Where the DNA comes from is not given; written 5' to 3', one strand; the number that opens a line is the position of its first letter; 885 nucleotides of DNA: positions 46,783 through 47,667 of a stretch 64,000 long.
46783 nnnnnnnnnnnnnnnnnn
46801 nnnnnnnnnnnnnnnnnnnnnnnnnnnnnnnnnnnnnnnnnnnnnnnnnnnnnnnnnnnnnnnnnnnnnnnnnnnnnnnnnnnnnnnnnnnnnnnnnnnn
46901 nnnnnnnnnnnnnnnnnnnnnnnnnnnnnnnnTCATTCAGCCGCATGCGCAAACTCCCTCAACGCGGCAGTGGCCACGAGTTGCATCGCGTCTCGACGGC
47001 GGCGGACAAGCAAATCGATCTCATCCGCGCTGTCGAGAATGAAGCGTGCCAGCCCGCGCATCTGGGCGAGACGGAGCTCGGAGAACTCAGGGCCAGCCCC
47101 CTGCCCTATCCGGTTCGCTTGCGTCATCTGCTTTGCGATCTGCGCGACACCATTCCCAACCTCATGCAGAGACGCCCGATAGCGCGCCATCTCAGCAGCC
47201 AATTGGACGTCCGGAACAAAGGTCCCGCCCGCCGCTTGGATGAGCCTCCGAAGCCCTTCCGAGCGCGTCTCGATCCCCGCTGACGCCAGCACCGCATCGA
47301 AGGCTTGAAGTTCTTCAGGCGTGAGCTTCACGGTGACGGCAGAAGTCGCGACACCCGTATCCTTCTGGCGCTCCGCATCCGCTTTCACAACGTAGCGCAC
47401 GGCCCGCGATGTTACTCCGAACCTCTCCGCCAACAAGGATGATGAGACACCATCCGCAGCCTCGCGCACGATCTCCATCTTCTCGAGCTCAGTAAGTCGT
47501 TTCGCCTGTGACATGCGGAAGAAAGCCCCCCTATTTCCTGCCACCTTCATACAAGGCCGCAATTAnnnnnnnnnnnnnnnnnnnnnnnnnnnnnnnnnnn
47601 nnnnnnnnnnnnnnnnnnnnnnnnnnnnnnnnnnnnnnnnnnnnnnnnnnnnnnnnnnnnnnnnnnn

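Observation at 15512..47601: Three-copy motif defining a conjugation regulon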

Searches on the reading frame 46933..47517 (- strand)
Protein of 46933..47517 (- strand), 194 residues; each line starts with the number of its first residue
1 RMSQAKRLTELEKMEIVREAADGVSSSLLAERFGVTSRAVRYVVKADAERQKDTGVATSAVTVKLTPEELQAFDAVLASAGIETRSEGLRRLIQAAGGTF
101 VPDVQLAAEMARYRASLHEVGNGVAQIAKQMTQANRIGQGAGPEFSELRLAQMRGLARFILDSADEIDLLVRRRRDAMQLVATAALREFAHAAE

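Call 11: search_protein_families(library=pfam, proteins=[window:46933-47517:-], max_evalue=0.01)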
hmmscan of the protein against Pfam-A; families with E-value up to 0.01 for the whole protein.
window:46933-47517:- (194 aa): 3 families
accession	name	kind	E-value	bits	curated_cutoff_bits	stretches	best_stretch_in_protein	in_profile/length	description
PF13518.12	HTH_28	-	0.00011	22.7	25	1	12-45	1-34/52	Helix-turn-helix domain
PF08279.18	HTH_11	-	0.0033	17.7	25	1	12-45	4-37/55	HTH domain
PF04218.19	CENP-B_N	-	0.0071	16.4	21.2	0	8-47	7-46/53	CENP-B N-terminal DNA-binding domain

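Call 26: find_related_loci(query=window:46933-47517:-, collection=metagenome_contigs, flank=4000)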
Query window:46933-47517:- (194 aa) in metagenome_contigs; peptide patterns used: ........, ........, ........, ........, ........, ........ (x = any residue, [..] = any of these).
600 stretches matched a pattern (row limit reached: there are more); 47 encode a relative of the query (tblastn E <= 1e-3); 47 distinct loci.
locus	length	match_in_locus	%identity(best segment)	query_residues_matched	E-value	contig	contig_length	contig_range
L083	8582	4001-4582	88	1-194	2e-109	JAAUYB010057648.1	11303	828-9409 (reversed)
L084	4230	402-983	85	1-194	1e-107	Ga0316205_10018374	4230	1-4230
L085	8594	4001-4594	85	1-194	7e-105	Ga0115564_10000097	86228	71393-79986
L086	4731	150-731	84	1-194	8e-105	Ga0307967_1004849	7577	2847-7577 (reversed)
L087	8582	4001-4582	84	1-194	5e-104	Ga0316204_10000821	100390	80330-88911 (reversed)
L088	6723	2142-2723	82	1-194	8e-102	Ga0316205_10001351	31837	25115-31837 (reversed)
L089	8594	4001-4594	82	1-194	3e-101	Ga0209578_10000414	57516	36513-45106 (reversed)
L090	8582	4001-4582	82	1-194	6e-101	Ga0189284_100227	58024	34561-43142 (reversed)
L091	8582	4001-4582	80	1-194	8e-101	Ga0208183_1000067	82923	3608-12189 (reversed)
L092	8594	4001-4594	81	1-194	9e-101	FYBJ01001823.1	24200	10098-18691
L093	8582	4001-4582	80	1-194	8e-101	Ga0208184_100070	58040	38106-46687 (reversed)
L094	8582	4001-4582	82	1-194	1e-100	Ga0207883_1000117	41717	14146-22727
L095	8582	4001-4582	80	1-194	3e-100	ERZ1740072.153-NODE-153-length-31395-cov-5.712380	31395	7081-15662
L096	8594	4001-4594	81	1-194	1e-99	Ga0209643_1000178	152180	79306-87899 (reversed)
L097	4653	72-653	80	1-194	1e-99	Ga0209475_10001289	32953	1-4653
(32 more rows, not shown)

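Call 54: search_protein_families(library=ncbifam, proteins=[window:46933-47517:-], max_evalue=0.1)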
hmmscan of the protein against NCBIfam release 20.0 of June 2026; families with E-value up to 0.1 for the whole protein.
window:46933-47517:- (194 aa): 4 families
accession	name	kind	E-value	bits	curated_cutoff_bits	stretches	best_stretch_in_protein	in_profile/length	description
NF052443.1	SensHisKinMctS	equivalog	0.059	11.7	700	0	10-58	248-297/457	two-component system sensor histidine kinase MctS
NF003381.0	PRK04460.1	equivalog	0.072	13.2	105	0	61-95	7-41/139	nickel-responsive transcriptional regulator NikR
NF049874.1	PdsA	exception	0.092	12.6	330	0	39-134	82-178/198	periplasmic diheme shuttle PdsA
NF002815.0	PRK02967.1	equivalog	0.094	12.7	83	0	61-95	4-38/139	nickel-responsive transcriptional regulator NikR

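Call 58: search_dna_similar(query=window:46933-47517:-, collection=plasmids, mode=protein, max_rows=60, rows=spread, max_evalue=1e-8)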
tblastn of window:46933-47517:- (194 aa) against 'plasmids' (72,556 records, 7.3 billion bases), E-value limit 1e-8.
Records with a match: 199; places in all: 201; records where one place covers at least 80% of the query: 194.
Best place of each record, by identity: 80-90% 79; 60-80% 77; <60% 43.
By first word of the organism name: Pseudosulfitobacter 47; Phaeobacter 45; Sulfitobacter 23; Roseovarius 11; Paracoccus 8; Dinoroseobacter 6; Sagittula 5; Roseivivax 4; Leisingera 4; Actibacterium 3; and 26 more.
By predicted mobility (MOB-suite, as given by PLSDB): conjugative 174; non-mobilizable 16; mobilizable 9.
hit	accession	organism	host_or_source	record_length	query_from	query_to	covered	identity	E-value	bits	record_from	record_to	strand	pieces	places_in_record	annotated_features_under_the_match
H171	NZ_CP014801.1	Salipiger profundus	single cell,environmental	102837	1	194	100%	84.0%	3e-87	286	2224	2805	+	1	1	helix-turn-helix domain-containing protein | relaxase/mobilization nuclease domain-containing protein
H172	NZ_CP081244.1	Phaeobacter inhibens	-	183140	1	194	100%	83.5%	1e-98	319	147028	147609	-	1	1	transposase | relaxase/mobilization nuclease domain-containing protein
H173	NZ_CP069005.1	Sulfitobacter mediterraneus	Skeletonema costatum,The surface ...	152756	1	194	100%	82.0%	3e-96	312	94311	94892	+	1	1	helix-turn-helix domain-containing protein | relaxase/mobilization nuclease domain-containing protein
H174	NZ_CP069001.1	Sulfitobacter mediterraneus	Skeletonema costatum,The surface ...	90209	1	194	100%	81.4%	5e-97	314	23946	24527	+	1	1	helix-turn-helix domain-containing protein | relaxase/mobilization nuclease domain-containing protein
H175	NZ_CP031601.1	Roseovarius indicus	pure culture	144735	1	194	100%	81.3%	2e-96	313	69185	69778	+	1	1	helix-turn-helix domain-containing protein | relaxase/mobilization nuclease domain-containing protein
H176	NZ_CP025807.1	Sulfitobacter sp. SK012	Marine Sediment,North Sea (sediment)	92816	1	194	100%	80.9%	2e-95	309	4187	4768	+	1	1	helix-turn-helix domain-containing protein | relaxase/mobilization nuclease domain-containing protein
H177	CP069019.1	Pseudosulfitobacter pseudonitzschiae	Skeletonema menzelii,The surface ...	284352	1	194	100%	80.8%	2e-95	310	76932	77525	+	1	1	transposase | relaxase/mobilization nuclease domain-containing protein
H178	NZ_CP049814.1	Pontibrevibacter nitratireducens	-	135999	1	194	100%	80.8%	8e-95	308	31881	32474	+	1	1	transposase | relaxase/mobilization nuclease domain-containing protein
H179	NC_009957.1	Dinoroseobacter shibae DFL 12 = DSM 16493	-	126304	1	194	100%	80.8%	3e-88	289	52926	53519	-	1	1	transposase | relaxase/mobilization nuclease domain-containing protein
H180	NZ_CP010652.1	Phaeobacter inhibens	cell culture,zooplankton aquaculture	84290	1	194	100%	80.4%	2e-96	313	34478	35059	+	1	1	helix-turn-helix domain-containing protein | relaxase/mobilization nuclease domain-containing protein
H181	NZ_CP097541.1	Dinoroseobacter shibae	Prorocentrum lima,pure culture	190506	1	194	100%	80.4%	3e-96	312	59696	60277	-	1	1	helix-turn-helix domain-containing protein | relaxase/mobilization nuclease domain-containing protein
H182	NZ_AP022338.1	Mameliella alba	-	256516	1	194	100%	80.4%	8e-89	291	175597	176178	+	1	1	transposase | relaxase/mobilization nuclease domain-containing protein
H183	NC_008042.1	Ruegeria sp. TM1040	-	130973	1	194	100%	80.3%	5e-94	305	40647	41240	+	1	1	transposase | relaxase/mobilization nuclease domain-containing protein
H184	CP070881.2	Pseudosulfitobacter pseudonitzschiae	Skeletonema costatum,The surface ...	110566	1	194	100%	80.3%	9e-94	305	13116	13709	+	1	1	transposase | relaxase/mobilization nuclease domain-containing protein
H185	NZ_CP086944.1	Pseudosulfitobacter pseudonitzschiae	Skeletonema costatum,The surface ...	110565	1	194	100%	80.3%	9e-94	305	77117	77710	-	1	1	transposase | relaxase/mobilization nuclease domain-containing protein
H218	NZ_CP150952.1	Yoonia sp. BS5-3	cell culture,Marine algae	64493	1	194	100%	49.5%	2e-55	195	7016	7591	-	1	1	transposase | relaxase/mobilization nuclease domain-containing protein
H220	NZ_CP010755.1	Phaeobacter inhibens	cell culture,algae aquaculture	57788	2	190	97%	50.8%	1e-53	190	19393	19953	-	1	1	hypothetical protein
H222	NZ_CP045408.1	Roseovarius sp. THAF9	pure culture,Surface of a polyethylene ...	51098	16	194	92%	49.7%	2e-49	178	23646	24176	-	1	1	transposase | relaxase/mobilization nuclease domain-containing protein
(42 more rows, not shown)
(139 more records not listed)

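Call 60: get_annotated_region(hit=H220, flank=20000)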
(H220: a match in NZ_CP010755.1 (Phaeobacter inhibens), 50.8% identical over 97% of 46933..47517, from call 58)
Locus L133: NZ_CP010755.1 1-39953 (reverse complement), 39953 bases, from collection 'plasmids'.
description: Phaeobacter inhibens strain P70 plasmid pP70_f, complete sequence
organism: Phaeobacter inhibens (NCBI taxid 221822)
taxonomy: Bacteria; Pseudomonadota; Alphaproteobacteria; Rhodobacterales; Roseobacteraceae; Phaeobacter; Phaeobacter inhibens
host: -; source: cell culture,algae aquaculture; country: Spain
typing (MOB-suite, as given by PLSDB): conjugative; relaxase MOBP; mating-pair formation MPF_T
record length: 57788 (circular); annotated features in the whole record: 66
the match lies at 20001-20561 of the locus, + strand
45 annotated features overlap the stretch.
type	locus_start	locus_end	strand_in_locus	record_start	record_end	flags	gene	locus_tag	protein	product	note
CDS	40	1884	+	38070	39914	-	-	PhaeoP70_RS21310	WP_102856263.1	ParB/RepB/Spo0J family partition protein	-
CDS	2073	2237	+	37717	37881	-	-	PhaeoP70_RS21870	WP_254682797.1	hypothetical protein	-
CDS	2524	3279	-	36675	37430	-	-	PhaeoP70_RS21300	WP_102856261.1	hypothetical protein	-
CDS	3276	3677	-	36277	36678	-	-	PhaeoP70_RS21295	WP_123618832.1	thermonuclease family protein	-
CDS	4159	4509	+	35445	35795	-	-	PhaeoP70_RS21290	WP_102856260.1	single-stranded DNA-binding protein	-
CDS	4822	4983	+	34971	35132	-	-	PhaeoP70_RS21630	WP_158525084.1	hypothetical protein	-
CDS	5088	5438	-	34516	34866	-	-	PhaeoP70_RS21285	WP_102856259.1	hypothetical protein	-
CDS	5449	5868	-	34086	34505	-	-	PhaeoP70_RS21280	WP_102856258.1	type II toxin-antitoxin system VapC family toxin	-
CDS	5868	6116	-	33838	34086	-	-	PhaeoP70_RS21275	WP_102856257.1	type II toxin-antitoxin system VapB family antitoxin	-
CDS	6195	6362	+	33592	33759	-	-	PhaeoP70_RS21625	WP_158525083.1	hypothetical protein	-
CDS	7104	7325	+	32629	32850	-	-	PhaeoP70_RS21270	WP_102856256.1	hypothetical protein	-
CDS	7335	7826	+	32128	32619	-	-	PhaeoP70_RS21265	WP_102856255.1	hypothetical protein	-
CDS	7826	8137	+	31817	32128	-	-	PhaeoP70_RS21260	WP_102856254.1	hypothetical protein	-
CDS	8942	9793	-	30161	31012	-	-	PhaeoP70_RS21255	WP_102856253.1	universal stress protein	-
CDS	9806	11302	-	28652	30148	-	-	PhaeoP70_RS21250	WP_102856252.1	SulP family inorganic anion transporter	-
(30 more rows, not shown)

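Call 63: search_protein_families(library=pfam, proteins=[window:46933-47517:-], max_evalue=10)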
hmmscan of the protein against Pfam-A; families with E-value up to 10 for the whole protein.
window:46933-47517:- (194 aa): 9 families
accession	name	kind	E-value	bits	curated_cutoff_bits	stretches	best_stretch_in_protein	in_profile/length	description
PF13518.12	HTH_28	-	0.00011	22.7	25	1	12-45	1-34/52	Helix-turn-helix domain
PF08279.18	HTH_11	-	0.0033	17.7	25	1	12-45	4-37/55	HTH domain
PF04218.19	CENP-B_N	-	0.0071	16.4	21.2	1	8-47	7-46/53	CENP-B N-terminal DNA-binding domain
PF13384.12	HTH_23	-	0.015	15.6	24.6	1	8-45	2-39/50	Homeodomain-like domain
PF03540.19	TAF10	-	0.06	14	28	1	73-118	20-66/102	Transcription initiation factor TFIID 23-30kDa subunit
PF00376.29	MerR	-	0.12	12.6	28.2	1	29-44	5-20/38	MerR family regulatory protein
PF01527.26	HTH_Tnp_1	-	0.13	12.9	24.1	1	3-64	2-64/75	Transposase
PF12824.13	MRP-L20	-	0.22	12.1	30.4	1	25-61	106-142/164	Mitochondrial ribosomal protein subunit L20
PF12104.13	Tcell_CD4_C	-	3.3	7.9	20.6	1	1-8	6-13/28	T cell CD4 receptor C terminal region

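Call 65: search_solved_structures(query=window:46933-47517:-, max_evalue=10, show_alignments=2)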
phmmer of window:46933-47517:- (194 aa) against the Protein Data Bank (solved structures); distinct sequences matched with E-value up to 10: 0.

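Call 71: get_annotated_region(hit=H218, flank=20000)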
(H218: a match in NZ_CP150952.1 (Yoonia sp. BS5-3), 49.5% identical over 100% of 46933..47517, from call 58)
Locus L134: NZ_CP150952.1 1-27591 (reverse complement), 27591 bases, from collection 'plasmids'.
description: Yoonia sp. BS5-3 plasmid pBS5-3-1, complete sequence
organism: Yoonia sp. BS5-3 (NCBI taxid 3137369)
taxonomy: Bacteria; Pseudomonadota; Alphaproteobacteria; Rhodobacterales; Paracoccaceae; Yoonia; Yoonia sp. BS5-3
host: -; source: cell culture,Marine algae; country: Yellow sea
typing (MOB-suite, as given by PLSDB): non-mobilizable
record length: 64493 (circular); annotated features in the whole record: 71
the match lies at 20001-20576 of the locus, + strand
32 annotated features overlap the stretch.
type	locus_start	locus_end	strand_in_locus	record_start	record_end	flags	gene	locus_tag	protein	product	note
CDS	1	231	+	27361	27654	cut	-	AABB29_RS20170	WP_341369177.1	hypothetical protein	-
CDS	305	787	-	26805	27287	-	-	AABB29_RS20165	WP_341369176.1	thermonuclease family protein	-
CDS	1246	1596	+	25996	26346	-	-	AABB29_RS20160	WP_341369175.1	single-stranded DNA-binding protein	-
CDS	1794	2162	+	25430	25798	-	-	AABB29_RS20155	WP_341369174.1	hypothetical protein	-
CDS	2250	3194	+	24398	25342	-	-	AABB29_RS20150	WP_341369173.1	hypothetical protein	-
CDS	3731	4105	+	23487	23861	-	-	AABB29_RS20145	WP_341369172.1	hypothetical protein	-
CDS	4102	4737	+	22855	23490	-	-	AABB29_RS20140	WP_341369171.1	hypothetical protein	-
CDS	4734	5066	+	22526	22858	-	-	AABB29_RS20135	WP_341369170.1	hypothetical protein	-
CDS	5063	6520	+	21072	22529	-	-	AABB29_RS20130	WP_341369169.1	DUF4942 domain-containing protein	-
CDS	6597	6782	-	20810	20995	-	-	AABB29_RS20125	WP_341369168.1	hypothetical protein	-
CDS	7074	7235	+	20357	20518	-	-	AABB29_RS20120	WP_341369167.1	hypothetical protein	-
CDS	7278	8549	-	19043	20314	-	-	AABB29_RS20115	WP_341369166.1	Y-family DNA polymerase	-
CDS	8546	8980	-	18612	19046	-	-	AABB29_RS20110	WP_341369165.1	S24 family peptidase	-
CDS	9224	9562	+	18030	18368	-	-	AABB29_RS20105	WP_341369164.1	hypothetical protein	-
CDS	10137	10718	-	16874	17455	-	-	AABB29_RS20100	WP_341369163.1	hypothetical protein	-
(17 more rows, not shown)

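Call 72: get_annotated_region(hit=H222, flank=20000)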
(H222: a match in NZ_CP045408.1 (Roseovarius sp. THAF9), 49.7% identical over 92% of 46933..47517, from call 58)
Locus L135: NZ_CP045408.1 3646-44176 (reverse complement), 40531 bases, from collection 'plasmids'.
description: Roseovarius sp. THAF9 plasmid pTHAF9_d, complete sequence
organism: Roseovarius sp. THAF9 (NCBI taxid 2587847)
taxonomy: Bacteria; Pseudomonadota; Alphaproteobacteria; Rhodobacterales; Roseobacteraceae; Roseovarius; Roseovarius sp. THAF9
host: -; source: pure culture,Surface of a polyethylene microplastic particle present in tank 6 of a marine aquarium ...; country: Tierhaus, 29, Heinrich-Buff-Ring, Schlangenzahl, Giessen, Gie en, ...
typing (MOB-suite, as given by PLSDB): mobilizable; relaxase MOBP,MOBP
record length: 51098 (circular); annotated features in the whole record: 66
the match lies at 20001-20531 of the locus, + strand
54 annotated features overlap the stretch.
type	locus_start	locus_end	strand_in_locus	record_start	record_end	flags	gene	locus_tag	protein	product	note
CDS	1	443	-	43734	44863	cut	-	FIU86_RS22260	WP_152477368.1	IS3 family transposase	-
CDS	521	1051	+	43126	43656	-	-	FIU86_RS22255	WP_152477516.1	fatty acid desaturase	GO:0006629 - lipid metabolic process [Evidence IEA]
CDS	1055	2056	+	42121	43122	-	-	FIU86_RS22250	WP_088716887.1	proline dehydrogenase family protein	-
CDS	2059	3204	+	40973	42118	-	-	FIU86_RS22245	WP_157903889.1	aminotransferase class V-fold PLP-dependent enzyme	-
CDS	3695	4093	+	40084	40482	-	-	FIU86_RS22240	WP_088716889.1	DUF3768 domain-containing protein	-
CDS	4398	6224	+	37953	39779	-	-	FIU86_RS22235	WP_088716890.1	ParB/RepB/Spo0J family partition protein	-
CDS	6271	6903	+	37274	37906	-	-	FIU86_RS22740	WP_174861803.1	hypothetical protein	-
CDS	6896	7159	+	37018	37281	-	-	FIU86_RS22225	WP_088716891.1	hypothetical protein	-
CDS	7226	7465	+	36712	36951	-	-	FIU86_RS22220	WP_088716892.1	hypothetical protein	-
CDS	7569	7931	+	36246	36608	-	-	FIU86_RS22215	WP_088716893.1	hypothetical protein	-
CDS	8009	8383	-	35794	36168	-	-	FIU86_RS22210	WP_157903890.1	thermonuclease family protein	-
CDS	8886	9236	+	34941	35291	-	-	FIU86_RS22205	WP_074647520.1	single-stranded DNA-binding protein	-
CDS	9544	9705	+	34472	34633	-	-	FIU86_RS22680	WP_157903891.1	hypothetical protein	-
CDS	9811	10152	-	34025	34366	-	-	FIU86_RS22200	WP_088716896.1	hypothetical protein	-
CDS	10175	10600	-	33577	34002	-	-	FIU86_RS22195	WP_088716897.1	PIN domain-containing protein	-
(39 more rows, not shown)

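Call 79: find_homologous_proteins(query=window:46933-47517:-, max_evalue=0.001)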
Query window:46933-47517:- (194 aa): 1033 proteins with E <= 0.001 among 2309 candidates; the best 120 are listed.
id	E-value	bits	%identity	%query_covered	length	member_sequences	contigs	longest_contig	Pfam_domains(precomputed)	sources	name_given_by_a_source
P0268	4.9e-111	386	100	100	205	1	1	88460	-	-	-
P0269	8.0e-106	369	95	100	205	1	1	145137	-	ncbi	-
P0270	1.5e-105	368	95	100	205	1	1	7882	-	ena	-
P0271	5.9e-104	363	94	99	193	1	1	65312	-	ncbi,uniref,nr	ncbi:transposase [uncultured Litoreibacter sp.]|uniref:transposase n=1 Tax=uncultured Litoreibacter 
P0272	1.0e-103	362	94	99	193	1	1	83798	-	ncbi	-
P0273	1.8e-103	362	93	100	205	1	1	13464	-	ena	-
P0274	1.0e-102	359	93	100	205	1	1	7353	-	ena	-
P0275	1.5e-102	359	93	100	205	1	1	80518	-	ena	-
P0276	3.0e-101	354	93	99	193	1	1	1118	-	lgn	-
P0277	1.8e-98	345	95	93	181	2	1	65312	-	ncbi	-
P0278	1.2e-97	343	89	100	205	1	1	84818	-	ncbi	-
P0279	2.8e-97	341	89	100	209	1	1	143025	-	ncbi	-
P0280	2.9e-96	338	88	99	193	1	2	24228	-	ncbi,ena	-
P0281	1.0e-95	336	88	100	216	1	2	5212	-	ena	-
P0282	2.0e-95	335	88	100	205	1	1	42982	-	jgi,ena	-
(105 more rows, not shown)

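Call 85: predict_structure(alignment_id=A2)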
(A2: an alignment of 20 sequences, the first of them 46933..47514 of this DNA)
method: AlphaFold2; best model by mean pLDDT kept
length: 193 residues; sequences in the alignment: 20
mean_pLDDT: 74.2   pTM: 0.42
mean pLDDT of the five models: 74.2, 73.8, 72.3, 62.4, 60.3
residues with pLDDT >= 90: 18; 70-90: 103; 50-70: 63; < 50: 9
segments of 3 or more residues with pLDDT < 50: 97-101
pLDDT, mean of each block of 10 residues (from residue 1): 71 88 91 90 84 56 66 74 75 57 59 81 85 77 74 82 74 67 63 54
secondary structure, 60 per line:
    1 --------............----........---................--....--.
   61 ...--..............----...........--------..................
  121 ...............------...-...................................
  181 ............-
elements in order: H9-20 H25-32 H36-51 E54-57 E60-63 H66-79 H84-94 H103-135 H146-192
